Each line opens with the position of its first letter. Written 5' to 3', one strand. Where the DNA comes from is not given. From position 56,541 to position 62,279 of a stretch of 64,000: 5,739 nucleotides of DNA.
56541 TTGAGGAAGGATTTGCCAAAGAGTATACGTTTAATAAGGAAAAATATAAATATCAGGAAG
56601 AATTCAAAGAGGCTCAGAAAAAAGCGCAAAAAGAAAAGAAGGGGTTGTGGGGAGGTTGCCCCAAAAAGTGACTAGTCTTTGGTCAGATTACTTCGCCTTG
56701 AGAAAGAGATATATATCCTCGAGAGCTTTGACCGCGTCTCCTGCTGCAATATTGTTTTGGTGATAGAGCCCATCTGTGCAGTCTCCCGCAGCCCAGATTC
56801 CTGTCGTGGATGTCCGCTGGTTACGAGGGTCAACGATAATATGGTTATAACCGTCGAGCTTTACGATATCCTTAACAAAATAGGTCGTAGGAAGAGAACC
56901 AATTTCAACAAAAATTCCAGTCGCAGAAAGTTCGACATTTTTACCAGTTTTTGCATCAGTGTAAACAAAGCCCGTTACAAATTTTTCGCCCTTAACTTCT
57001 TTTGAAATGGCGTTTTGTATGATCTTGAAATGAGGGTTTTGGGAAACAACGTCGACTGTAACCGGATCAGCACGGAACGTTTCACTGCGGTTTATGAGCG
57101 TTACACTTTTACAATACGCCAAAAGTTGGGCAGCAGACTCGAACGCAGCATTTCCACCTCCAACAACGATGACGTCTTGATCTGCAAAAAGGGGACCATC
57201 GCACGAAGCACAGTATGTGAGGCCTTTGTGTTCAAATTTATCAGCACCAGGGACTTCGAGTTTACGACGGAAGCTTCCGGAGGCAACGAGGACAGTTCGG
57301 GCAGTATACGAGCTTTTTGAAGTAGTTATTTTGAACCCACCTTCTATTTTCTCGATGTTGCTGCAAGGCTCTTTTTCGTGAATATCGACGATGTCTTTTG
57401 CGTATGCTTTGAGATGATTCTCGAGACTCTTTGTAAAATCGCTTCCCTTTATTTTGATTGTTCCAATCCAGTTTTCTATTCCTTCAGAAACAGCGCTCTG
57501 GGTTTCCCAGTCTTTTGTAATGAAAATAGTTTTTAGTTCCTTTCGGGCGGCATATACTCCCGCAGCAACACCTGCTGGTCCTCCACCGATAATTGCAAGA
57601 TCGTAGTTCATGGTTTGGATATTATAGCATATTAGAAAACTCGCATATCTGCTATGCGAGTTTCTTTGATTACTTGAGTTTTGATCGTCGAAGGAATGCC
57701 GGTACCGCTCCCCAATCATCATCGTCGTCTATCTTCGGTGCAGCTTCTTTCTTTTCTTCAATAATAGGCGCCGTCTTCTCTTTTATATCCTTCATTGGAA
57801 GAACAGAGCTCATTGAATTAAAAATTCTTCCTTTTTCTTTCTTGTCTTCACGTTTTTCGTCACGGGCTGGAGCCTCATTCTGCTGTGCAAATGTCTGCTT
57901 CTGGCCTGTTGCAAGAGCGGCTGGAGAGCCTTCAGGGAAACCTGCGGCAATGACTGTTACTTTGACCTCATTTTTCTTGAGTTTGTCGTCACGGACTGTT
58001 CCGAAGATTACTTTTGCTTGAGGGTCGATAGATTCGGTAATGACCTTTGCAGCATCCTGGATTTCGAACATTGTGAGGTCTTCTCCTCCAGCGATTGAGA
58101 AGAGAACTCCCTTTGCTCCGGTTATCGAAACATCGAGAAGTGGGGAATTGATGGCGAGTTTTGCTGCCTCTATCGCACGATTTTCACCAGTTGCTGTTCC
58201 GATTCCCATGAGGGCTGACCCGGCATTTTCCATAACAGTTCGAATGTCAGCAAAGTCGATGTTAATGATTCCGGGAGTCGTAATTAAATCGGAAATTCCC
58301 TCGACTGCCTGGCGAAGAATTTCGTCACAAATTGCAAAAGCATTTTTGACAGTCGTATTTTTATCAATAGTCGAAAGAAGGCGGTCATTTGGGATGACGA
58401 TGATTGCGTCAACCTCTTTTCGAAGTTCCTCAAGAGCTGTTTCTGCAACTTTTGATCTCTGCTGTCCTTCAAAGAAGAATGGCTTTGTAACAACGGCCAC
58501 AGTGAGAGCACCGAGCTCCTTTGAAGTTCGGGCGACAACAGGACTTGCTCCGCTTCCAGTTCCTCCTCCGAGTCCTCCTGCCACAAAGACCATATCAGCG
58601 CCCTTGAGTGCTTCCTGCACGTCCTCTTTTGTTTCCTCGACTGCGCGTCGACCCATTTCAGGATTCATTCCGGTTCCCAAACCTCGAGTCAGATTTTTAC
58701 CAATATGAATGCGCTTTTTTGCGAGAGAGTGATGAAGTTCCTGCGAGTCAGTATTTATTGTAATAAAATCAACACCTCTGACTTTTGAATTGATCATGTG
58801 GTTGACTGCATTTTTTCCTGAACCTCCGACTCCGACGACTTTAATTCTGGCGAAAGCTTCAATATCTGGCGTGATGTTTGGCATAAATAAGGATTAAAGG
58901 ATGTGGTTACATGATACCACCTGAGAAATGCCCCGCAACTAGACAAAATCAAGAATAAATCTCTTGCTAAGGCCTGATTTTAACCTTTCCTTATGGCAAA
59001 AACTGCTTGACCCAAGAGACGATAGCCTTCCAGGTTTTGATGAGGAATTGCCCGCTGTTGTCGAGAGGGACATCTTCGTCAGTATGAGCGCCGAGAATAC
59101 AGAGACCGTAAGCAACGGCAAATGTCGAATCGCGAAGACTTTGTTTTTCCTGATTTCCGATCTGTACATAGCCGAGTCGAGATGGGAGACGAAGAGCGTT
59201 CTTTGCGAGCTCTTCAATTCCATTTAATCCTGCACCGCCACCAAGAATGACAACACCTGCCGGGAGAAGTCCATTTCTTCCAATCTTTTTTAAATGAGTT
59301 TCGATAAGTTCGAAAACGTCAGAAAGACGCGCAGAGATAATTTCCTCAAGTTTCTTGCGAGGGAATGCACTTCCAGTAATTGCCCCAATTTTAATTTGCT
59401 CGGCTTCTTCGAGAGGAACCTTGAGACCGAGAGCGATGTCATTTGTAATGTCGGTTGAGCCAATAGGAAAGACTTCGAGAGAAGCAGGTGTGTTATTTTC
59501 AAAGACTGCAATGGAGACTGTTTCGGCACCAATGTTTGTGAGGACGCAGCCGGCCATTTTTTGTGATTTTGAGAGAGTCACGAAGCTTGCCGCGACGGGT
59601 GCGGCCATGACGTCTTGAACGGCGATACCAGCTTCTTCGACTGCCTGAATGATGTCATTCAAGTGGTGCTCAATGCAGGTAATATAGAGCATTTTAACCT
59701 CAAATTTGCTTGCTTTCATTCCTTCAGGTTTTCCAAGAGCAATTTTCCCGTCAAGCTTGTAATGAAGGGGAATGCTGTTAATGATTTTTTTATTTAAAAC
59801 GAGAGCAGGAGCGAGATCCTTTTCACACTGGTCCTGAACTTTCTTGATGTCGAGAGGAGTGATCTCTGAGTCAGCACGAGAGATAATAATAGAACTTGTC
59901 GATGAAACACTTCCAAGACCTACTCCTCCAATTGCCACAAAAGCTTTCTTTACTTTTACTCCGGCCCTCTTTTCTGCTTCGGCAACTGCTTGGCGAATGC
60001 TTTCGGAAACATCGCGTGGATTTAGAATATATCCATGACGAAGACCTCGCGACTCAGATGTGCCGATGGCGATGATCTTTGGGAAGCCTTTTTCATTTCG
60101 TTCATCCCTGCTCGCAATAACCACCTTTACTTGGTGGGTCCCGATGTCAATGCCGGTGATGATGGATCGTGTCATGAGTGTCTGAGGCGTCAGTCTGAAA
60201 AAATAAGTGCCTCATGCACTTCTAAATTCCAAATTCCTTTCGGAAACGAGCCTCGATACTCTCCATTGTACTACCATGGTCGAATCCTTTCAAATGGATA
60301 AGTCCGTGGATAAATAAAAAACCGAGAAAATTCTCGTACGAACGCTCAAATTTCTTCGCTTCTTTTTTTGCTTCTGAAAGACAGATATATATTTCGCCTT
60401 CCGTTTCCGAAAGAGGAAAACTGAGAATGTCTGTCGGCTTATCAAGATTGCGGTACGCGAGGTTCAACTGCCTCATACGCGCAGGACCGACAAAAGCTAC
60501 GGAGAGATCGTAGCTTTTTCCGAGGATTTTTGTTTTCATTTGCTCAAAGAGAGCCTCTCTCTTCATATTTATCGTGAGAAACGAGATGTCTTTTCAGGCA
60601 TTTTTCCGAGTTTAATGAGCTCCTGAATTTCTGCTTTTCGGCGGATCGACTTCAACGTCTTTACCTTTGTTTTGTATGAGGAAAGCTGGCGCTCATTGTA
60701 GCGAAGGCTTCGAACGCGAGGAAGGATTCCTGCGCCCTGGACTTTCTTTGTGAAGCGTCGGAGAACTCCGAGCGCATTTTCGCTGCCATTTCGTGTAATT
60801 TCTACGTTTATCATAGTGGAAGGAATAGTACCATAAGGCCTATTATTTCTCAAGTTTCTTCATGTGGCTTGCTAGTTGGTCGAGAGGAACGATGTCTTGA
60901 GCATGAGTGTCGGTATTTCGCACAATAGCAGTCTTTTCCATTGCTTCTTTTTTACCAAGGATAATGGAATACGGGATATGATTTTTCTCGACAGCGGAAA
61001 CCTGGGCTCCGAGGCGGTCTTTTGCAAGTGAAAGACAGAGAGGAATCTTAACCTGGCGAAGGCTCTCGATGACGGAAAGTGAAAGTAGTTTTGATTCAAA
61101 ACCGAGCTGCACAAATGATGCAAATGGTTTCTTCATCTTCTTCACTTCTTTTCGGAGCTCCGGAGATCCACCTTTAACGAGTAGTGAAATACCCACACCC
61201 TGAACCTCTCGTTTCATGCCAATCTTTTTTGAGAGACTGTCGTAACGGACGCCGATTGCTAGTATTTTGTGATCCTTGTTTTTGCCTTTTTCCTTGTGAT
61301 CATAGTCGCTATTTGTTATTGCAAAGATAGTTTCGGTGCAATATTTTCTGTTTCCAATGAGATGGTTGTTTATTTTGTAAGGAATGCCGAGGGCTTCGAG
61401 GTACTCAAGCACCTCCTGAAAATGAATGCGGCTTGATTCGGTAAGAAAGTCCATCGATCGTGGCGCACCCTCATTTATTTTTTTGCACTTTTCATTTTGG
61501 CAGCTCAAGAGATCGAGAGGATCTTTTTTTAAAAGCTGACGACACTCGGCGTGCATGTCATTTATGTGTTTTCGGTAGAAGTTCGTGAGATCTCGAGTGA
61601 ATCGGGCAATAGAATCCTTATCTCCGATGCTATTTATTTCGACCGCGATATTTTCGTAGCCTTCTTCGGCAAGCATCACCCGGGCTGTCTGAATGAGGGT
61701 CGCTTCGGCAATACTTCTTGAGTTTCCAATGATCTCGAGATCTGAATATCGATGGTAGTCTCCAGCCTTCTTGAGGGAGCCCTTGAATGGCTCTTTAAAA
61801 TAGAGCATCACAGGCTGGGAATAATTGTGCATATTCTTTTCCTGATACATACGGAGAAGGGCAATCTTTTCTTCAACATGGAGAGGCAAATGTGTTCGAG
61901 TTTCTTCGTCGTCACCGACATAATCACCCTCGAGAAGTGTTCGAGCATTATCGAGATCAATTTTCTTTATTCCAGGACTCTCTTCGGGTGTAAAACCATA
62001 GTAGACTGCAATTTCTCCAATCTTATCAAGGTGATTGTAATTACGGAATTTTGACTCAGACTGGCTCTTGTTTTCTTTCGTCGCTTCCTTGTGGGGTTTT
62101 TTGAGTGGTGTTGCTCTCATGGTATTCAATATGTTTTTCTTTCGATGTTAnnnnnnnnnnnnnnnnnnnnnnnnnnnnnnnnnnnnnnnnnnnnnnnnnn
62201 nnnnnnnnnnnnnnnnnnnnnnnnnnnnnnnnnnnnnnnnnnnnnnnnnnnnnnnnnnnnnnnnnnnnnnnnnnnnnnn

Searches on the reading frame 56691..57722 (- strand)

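Call 58: search_protein_families(library=pfam, proteins=[window:56691-57722:-], max_evalue=0.00001)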
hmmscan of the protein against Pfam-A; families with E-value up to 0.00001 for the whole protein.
window:56691-57722:- (344 aa): 9 families
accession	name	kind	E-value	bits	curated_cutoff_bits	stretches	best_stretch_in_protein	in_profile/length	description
PF07992.20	Pyr_redox_2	-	1.1e-37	130.5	26.1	1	40-324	1-285/291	Pyridine nucleotide-disulphide oxidoreductase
PF13738.12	Pyr_redox_3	-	1.6e-27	97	30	1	108-313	91-305/305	Pyridine nucleotide-disulphide oxidoreductase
PF00890.30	FAD_binding_2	-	1.8e-09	37.7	20.4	0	41-104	1-64/414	FAD binding domain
PF12831.13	FAD_oxidored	-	8.7e-09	35.6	27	0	41-70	1-30/416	FAD dependent oxidoreductase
PF01134.28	GIDA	-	1.2e-08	34.9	22.1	0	41-74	1-34/391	Glucose inhibited division protein A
PF03486.20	HI0933_like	-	5.8e-08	32.9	50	0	41-70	2-31/244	HI0933-like protein Rossmann domain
PF00070.33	Pyr_redox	-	1.2e-07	32.5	22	0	184-247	2-70/82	Pyridine nucleotide-disulphide oxidoreductase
PF01266.30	DAO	-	8.8e-07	29.2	27.9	0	41-74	1-34/353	FAD dependent oxidoreductase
PF01946.23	Thi4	-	7.4e-06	25.8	26.2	0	36-70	14-49/235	Thi4 family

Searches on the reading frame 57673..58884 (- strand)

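Call 58: search_protein_families(library=pfam, proteins=[window:57673-58884:-], max_evalue=0.00001)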
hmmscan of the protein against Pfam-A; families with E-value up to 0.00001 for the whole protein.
window:57673-58884:- (404 aa): 2 families
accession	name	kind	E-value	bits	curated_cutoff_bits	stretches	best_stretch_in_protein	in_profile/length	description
PF00091.31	Tubulin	-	3.8e-46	158.2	33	1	13-173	1-189/190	Tubulin/FtsZ family, GTPase domain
PF12327.13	FtsZ_C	-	3.3e-33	114.3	27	1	222-316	1-94/95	FtsZ family, C-terminal domain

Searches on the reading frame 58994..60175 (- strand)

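Call 58: search_protein_families(library=pfam, proteins=[window:58994-60175:-], max_evalue=0.00001)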
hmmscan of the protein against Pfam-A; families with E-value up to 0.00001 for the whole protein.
window:58994-60175:- (394 aa): 3 families
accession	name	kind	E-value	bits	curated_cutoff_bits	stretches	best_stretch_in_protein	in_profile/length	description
PF14450.12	FtsA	-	3.7e-28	98.9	31.8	1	212-357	2-127/127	Cell division protein FtsA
PF11104.14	PilM_2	-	3.8e-10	39.7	27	1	159-334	125-304/340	Type IV pilus assembly protein PilM;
PF02491.25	SHS2_FTSA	-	2.8e-09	37.6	25.4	1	90-166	7-79/79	SHS2 domain inserted in FTSA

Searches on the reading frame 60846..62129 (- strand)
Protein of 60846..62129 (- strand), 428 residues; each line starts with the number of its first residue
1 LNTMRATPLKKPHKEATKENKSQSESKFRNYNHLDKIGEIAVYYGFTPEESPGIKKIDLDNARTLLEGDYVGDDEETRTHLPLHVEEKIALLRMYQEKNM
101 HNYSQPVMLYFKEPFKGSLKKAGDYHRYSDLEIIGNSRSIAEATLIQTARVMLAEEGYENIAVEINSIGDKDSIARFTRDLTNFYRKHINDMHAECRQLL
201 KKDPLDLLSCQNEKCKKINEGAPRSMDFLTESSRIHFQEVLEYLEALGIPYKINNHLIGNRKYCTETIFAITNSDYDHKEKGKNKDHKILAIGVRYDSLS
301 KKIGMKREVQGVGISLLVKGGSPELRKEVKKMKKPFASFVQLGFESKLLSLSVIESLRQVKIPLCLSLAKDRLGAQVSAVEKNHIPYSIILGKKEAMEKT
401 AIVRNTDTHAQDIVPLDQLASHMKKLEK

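Call 58: search_protein_families(library=pfam, proteins=[window:60846-62129:-], max_evalue=0.00001)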
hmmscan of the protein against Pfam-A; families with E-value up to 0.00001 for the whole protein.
window:60846-62129:- (428 aa): 1 family
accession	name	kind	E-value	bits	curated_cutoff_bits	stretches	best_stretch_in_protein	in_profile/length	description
PF03129.25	HGTP_anticodon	-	2e-08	34.7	21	1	352-425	20-93/94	Anticodon binding domain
